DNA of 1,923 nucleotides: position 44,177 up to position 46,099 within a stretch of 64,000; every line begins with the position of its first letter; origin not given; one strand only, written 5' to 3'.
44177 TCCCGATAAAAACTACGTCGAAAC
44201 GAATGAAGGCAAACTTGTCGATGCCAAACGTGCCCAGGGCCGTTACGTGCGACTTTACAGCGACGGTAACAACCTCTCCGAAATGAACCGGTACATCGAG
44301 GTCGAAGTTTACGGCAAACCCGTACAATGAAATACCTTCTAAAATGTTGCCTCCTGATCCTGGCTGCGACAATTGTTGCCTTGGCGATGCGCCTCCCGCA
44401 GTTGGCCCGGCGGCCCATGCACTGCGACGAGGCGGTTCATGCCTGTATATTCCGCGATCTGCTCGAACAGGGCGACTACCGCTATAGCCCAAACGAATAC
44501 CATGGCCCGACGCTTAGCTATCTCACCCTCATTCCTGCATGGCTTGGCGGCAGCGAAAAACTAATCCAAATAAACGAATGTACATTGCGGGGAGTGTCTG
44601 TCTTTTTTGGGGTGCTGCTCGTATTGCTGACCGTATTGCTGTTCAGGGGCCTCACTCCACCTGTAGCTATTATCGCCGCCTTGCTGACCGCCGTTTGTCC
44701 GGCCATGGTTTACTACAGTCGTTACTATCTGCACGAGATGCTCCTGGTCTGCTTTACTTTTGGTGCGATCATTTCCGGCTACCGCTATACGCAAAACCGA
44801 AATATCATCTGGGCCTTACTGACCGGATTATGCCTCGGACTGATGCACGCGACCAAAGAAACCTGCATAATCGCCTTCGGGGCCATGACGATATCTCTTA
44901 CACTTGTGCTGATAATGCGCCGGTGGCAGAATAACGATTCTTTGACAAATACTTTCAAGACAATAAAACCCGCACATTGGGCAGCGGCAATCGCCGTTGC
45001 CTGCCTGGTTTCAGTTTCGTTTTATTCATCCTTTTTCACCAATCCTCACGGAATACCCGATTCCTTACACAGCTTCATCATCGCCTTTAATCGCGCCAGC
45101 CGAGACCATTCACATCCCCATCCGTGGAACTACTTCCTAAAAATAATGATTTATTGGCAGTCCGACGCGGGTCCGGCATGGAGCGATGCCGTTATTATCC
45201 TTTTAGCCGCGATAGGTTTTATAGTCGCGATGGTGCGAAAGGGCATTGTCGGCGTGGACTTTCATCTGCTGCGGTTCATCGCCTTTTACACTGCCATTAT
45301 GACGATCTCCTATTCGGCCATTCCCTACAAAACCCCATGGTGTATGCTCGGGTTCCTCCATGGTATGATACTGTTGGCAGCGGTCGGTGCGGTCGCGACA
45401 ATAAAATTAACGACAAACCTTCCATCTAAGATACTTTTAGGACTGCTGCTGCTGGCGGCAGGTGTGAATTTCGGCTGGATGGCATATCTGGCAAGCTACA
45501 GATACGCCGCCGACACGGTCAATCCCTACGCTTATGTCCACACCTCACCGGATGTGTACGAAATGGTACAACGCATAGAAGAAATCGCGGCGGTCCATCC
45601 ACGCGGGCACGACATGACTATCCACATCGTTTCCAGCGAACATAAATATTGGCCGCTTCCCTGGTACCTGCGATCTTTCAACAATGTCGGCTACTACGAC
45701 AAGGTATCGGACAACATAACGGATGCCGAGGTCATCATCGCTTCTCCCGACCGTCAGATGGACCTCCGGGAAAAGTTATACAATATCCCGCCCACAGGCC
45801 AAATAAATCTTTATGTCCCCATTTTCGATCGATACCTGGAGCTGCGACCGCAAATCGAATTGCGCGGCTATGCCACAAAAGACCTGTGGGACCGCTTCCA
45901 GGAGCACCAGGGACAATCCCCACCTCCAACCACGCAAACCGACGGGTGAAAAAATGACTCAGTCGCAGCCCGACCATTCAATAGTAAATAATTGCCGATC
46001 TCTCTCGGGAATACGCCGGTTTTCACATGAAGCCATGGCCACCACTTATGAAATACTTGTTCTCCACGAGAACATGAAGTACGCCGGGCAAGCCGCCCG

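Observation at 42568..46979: Candidate protein O-glycosylation operon: two Pro/Thr-linker discoidin (lipo)proteins co-transcribed with a PMT/ArnT-like GT-C enzyme and ApbE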

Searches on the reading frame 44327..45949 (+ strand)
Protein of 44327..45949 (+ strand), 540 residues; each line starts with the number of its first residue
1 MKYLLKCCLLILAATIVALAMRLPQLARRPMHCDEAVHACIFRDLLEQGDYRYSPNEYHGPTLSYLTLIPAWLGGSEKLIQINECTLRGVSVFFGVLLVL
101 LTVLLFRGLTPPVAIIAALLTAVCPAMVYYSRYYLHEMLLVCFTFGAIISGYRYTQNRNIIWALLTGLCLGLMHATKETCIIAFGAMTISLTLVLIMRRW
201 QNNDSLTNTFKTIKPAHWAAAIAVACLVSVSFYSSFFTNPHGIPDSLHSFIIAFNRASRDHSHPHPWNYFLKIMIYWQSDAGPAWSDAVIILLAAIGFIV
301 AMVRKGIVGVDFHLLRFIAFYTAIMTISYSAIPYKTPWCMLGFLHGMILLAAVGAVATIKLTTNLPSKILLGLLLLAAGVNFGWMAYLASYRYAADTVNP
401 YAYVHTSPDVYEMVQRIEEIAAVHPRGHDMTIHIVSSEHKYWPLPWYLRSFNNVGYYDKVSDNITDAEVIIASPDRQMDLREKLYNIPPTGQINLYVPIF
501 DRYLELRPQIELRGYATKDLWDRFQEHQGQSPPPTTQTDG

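Call 3: search_protein_families(library=pfam, proteins=[window:44327-45949:+], max_evalue=0.01)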
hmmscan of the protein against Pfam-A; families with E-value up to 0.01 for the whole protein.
window:44327-45949:+ (540 aa): 2 families
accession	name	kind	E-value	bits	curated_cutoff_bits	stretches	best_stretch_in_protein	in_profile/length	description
PF02366.24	PMT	-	8.9e-13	48.8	22.7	1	76-238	73-238/245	Dolichyl-phosphate-mannose-protein mannosyltransferase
PF13231.12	PMT_2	-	5.6e-09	36.8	26.1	1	75-200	12-137/160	Dolichyl-phosphate-mannose-protein mannosyltransferase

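Call 4: search_protein_families(library=ncbifam, proteins=[window:44327-45949:+], max_evalue=0.01)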
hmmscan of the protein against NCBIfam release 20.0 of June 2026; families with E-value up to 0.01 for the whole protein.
window:44327-45949:+ (540 aa): 2 families
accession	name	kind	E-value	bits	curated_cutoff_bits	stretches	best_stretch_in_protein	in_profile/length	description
TIGR03663.1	TIGR03663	subfamily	1.9e-60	205.1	126.25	1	10-453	3-432/435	flippase activity-associated protein Agl23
TIGR04154.1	archaeo_STT3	subfamily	0.0028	16.1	450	1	59-212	69-243/831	oligosaccharyl transferase, archaeosortase A system-associated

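Call 7: find_homologous_proteins(query=window:44327-45949:+)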
Query window:44327-45949:+ (540 aa): 3291 proteins with E <= 0.001 among 8000 candidates; the best 120 are listed.
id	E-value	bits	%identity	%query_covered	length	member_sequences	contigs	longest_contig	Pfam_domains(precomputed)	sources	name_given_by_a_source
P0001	0.0e+0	1191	96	100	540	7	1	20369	PF02366.25,PF13231.13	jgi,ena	-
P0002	9.9e-213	726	60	98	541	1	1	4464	PF02366.25,PF13231.13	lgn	-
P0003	2.3e-212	724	59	99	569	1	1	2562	PF02366.25,PF13231.13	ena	-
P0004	3.5e-211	721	59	99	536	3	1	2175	PF13231.13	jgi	-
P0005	3.7e-211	720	59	97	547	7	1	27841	PF02366.25,PF13231.13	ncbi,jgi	-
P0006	2.8e-210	718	59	98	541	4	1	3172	PF02366.25,PF13231.13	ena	-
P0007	4.2e-210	717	60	98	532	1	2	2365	PF02366.25,PF13231.13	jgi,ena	-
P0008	8.6e-210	716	59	100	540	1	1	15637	PF13231.13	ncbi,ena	-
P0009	6.8e-209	713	58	99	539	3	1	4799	PF13231.13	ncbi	-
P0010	8.7e-209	713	60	100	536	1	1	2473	PF02366.25,PF13231.13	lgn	-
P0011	2.2e-208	711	59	98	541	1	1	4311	PF02366.25,PF13231.13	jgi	-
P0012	1.3e-207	709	60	98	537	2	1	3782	PF13231.13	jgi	-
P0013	6.6e-207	706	58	99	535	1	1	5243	PF13231.13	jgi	-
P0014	6.7e-206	703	59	98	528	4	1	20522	PF02366.25,PF13231.13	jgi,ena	-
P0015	1.4e-205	702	58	100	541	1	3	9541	PF02366.25,PF13231.13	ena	-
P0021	3.9e-205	701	58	100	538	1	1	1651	PF13231.13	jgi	jgi:uncharacterized protein (TIGR03663 family)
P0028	3.0e-203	694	58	99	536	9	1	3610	PF02366.25,PF13231.13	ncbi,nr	ncbi:MAG: TIGR03663 family protein [Calditrichaeota bacterium]|nr:TIGR03663 family protein [Calditri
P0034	1.1e-201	689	58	98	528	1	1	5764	-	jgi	jgi:uncharacterized protein (TIGR03663 family)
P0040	1.4e-200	686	58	97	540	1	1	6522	PF13231.13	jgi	jgi:uncharacterized protein (TIGR03663 family)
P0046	1.6e-199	682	58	98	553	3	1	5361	PF02366.25,PF13231.13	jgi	jgi:uncharacterized protein (TIGR03663 family)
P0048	2.9e-199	681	57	100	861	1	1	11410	PF02424.21,PF13231.13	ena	-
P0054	1.5e-198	679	57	100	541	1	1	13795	PF02366.25,PF13231.13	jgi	jgi:uncharacterized protein (TIGR03663 family)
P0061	1.5e-197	676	57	98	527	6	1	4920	PF02366.25,PF13231.13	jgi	jgi:uncharacterized protein (TIGR03663 family)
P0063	3.2e-197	674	56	99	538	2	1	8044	PF13231.13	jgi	jgi:uncharacterized protein (TIGR03663 family)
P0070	8.3e-197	673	56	100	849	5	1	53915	PF02516.21,PF02424.21,PF13231.13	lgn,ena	-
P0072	1.3e-196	673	55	100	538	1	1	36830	PF13231.13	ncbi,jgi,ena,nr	ncbi:MAG: TIGR03663 family protein [Phycisphaerae bacterium]|nr:TIGR03663 family protein [Phycisphae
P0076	2.2e-196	672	55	98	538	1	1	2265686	PF02366.25,PF13231.13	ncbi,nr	ncbi:MAG: TIGR03663 family protein [Planctomycetota bacterium]|nr:MAG: TIGR03663 family protein [Pla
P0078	2.8e-196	671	57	98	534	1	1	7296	PF13231.13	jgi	jgi:uncharacterized protein (TIGR03663 family)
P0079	3.6e-196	671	56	99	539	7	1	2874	PF02366.25,PF13231.13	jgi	jgi:uncharacterized protein (TIGR03663 family)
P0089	4.1e-195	668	57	99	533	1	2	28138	PF13231.13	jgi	jgi:uncharacterized protein (TIGR03663 family)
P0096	1.1e-194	666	56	100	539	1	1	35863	PF13231.13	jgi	jgi:uncharacterized protein (TIGR03663 family)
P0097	1.1e-194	666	57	97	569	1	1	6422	PF02366.25,PF13231.13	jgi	jgi:uncharacterized protein (TIGR03663 family)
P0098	1.1e-194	666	57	99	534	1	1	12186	PF02366.25,PF13231.13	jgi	jgi:uncharacterized protein (TIGR03663 family)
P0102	1.5e-194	666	55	100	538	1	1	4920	PF13231.13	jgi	jgi:uncharacterized protein (TIGR03663 family)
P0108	4.4e-194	664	55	100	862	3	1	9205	PF02424.21,PF13231.13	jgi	jgi:uncharacterized protein (TIGR03663 family)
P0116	1.2e-193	663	57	97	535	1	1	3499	PF02366.25,PF13231.13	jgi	jgi:uncharacterized protein (TIGR03663 family)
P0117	1.7e-193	662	54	100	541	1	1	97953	PF13231.13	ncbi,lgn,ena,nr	ncbi:MAG: TIGR03663 family protein [Planctomycetes bacterium]|nr:TIGR03663 family protein [Planctomy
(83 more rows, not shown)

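Call 9: find_related_loci(query=window:44327-45949:+, collection=genome_contigs, flank=8000)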
Query window:44327-45949:+ (540 aa) in genome_contigs; peptide patterns used: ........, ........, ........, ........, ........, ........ (x = any residue, [..] = any of these).
359 stretches matched a pattern; 349 encode a relative of the query (tblastn E <= 1e-3); the best 80 are kept; 80 distinct loci.
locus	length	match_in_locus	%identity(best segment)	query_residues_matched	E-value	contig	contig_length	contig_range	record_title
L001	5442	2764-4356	59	6-540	0e+0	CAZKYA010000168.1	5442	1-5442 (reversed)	MAG TPA_asm: uncultured Pirellulales bacterium isolate binchicken_co33_469 genome assembly, contig: NODE_22622_length_54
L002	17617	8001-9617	54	1-540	0e+0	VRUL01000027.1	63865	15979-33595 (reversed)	MAG: Planctomycetota bacterium isolate MohnsGC08_bin191 NODE_27_length_63865_cov_43.727378, whole genome shotgun sequenc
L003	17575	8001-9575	58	7-531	0e+0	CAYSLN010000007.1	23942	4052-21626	MAG TPA_asm: uncultured Pirellulales bacterium isolate SRP214966_co2_139 genome assembly, contig: NODE_2758_length_23942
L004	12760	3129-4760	55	3-527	0e+0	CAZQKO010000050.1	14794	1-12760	MAG TPA_asm: uncultured Pirellulales bacterium isolate binchicken_co262_29 genome assembly, contig: NODE_4451_length_147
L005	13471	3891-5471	57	1-528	0e+0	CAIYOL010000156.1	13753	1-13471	MAG: uncultured planctomycete isolate AlinenSedimentsCore2_bin-1585 genome assembly, contig: bin-1585:156/417, whole gen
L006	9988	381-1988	57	1-539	0e+0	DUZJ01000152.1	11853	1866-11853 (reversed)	MAG TPA_asm: Planctomycetota bacterium isolate MAG_11118_pl_115 Ga0114922_10005340, whole genome shotgun sequence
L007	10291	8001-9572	57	2-530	0e+0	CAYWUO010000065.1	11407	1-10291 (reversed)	MAG TPA_asm: uncultured Pirellulales bacterium isolate binchicken_co116_404 genome assembly, contig: NODE_6301_length_11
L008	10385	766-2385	53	1-540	0e+0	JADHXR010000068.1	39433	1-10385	MAG: Phycisphaerae bacterium isolate BS750m-G58 BS-750m-C974, whole genome shotgun sequence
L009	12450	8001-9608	55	1-540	0e+0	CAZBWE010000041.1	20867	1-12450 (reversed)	MAG TPA_asm: uncultured Pirellulales bacterium isolate binchicken_co100_40 genome assembly, contig: NODE_3905_length_208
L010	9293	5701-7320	53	1-540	0e+0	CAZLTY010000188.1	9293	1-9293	MAG TPA_asm: uncultured Pirellulales bacterium isolate binchicken_co142_456 genome assembly, contig: NODE_20748_length_9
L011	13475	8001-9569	52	6-531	0e+0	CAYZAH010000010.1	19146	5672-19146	MAG TPA_asm: uncultured Pirellulales bacterium isolate binchicken_co150_548 genome assembly, contig: NODE_6290_length_19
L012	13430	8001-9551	58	6-524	0e+0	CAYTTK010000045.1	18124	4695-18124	MAG TPA_asm: uncultured Pirellulales bacterium isolate SRP068000_co1_555 genome assembly, contig: NODE_4481_length_18124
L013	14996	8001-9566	55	6-527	0e+0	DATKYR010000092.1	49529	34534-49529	MAG TPA_asm: Sedimentisphaerales bacterium isolate SMAG_U14224 k141_3069168, whole genome shotgun sequence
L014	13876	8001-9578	55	6-531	0e+0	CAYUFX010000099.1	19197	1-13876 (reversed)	MAG TPA_asm: uncultured Pirellulales bacterium isolate binchicken_co89_457 genome assembly, contig: NODE_5061_length_191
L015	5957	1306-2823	56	24-530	0e+0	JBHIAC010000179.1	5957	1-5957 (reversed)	MAG: bacterium isolate K_3_bin.3 NODE_6427_length_5957_cov_11.310403, whole genome shotgun sequence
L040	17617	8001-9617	51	1-539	2e-176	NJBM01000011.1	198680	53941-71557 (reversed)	MAG: Planctomycetes bacterium B3_Pla 28, whole genome shotgun sequence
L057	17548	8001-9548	53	6-524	2e-171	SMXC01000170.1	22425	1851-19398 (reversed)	MAG: Caldithrix sp. isolate N075bin58 k141_730099, whole genome shotgun sequence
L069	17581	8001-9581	48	1-528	2e-163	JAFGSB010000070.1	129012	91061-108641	MAG: candidate division KSB1 bacterium isolate Zod_Metabat.863 k87_5371667, whole genome shotgun sequence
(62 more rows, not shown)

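Call 24: search_protein_families(library=pfam, proteins=[L002:1495-3366:+, L002:3393-4160:+, L002:4112-5254:+, L002:5358-6767:+, L002:12840-13601:-, L013:11416-12678:-, L002:10644-12770:-, L001:320-1588:+], max_evalue=0.01)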
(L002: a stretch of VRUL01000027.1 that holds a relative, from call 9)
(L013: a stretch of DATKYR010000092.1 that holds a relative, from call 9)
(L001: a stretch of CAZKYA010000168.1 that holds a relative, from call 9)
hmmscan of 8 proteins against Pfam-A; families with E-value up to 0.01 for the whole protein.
L002:1495-3366:+ (623 aa): 6 families
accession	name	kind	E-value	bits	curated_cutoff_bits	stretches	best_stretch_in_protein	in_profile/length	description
PF14522.11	Cytochrome_C7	-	1.1e-09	38.4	24.8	1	276-354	4-67/67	Cytochrome c7 and related cytochrome c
PF14537.11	Cytochrom_c3_2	-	1.5e-08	35.4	25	2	279-355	1-66/79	Cytochrome c3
PF22113.1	Mtrc-MtrF_II-IV_dom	-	8.2e-08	32.4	30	1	171-327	30-166/176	Outer membrane cytochrome MtrC/MtrF-like, domains II/IV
PF22678.1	Cytochrom_c_NrfB-like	-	2e-06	28.6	27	0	314-354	30-66/89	Cytochrome c-type protein NrfB-like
PF13435.11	Cytochrome_C554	-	0.0011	20.3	20.8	0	236-291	30-83/84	Cytochrome c554 and c-prime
PF02335.20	Cytochrom_C552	-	0.0033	16.9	24.1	1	277-326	237-284/438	Cytochrome c552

L002:3393-4160:+ (255 aa): 1 family
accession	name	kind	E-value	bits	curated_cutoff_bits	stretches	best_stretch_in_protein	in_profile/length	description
PF01292.26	Ni_hydr_CYTB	-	3.7e-11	43.6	30.1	1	67-219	13-170/179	Prokaryotic cytochrome b561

L002:4112-5254:+ (380 aa): 3 families
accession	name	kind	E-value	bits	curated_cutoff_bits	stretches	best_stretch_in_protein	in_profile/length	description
PF01408.29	GFO_IDH_MocA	-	3.2e-19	70.2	24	1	16-132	1-118/120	Oxidoreductase family, NAD-binding Rossmann fold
PF22725.1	GFO_IDH_MocA_C3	-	8.2e-08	32.7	27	1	142-266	1-123/124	GFO/IDH/MocA C-terminal domain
PF02894.22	GFO_IDH_MocA_C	-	0.0019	18.5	22.9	1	146-370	1-213/218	Oxidoreductase family, C-terminal alpha/beta domain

L002:5358-6767:+ (469 aa): 1 family
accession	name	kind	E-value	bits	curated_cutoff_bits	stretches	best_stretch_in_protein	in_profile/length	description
PF02133.21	Transp_cyt_pur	-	1.7e-07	30.9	23.5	1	58-394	37-378/440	Permease for cytosine/purines, uracil, thiamine, allantoin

L002:12840-13601:- (253 aa): 3 families
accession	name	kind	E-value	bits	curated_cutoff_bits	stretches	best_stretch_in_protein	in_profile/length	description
PF00535.33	Glycos_transf_2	-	6.1e-21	75.5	23.3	1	4-172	1-163/168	Glycosyl transferase family 2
PF10111.15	Glyco_tranf_2_2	-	4e-05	23.7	27.3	1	4-103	1-99/276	Glycosyltransferase like family 2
PF13641.12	Glyco_tranf_2_3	-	0.00022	21.7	27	1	3-96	3-97/230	Glycosyltransferase like family 2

L013:11416-12678:- (420 aa): 1 family
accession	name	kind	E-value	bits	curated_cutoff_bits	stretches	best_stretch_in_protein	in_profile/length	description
PF00882.24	Zn_dep_PLPC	-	6.5e-16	59.2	26.8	1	42-238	1-155/167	Zinc dependent phospholipase C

L002:10644-12770:- (708 aa): 4 families
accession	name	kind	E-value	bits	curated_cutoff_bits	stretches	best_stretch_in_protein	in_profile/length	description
PF13229.12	Beta_helix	-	2e-12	47.5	25.9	1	320-458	24-148/158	Right handed beta helix region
PF17161.10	DUF5123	-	3.6e-05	25.3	35.1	1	577-652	25-104/113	Domain of unknown function (DUF5123)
PF21231.2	GH141_M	-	7.7e-05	23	27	1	196-255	95-155/156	GH141 insertion domain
PF07602.17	DUF1565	-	0.0084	15.9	20.3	0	315-364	120-168/257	Protein of unknown function (DUF1565)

L001:320-1588:+ (422 aa): 1 family
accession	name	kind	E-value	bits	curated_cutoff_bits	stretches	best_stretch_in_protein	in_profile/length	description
PF07690.21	MFS_1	-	1e-23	84.3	33.4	1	7-347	2-347/347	Major Facilitator Superfamily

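Call 33: search_solved_structures(query=A1, max_evalue=1)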
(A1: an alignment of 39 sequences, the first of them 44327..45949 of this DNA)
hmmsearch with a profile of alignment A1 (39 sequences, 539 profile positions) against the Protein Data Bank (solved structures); distinct sequences matched with E-value up to 1: 1.
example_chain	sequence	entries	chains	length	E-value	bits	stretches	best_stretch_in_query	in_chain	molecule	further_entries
8j1m_A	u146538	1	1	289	0.85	11.3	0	284-351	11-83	Putative membrane protein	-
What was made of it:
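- Closest known: ArnT/ArnC lipid A aminoarabinose system. Different: There is no detectable sequence similarity to ArnT (call 33).
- Tried and rejected: GT-C against PDB by profile: no hit (call 33).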
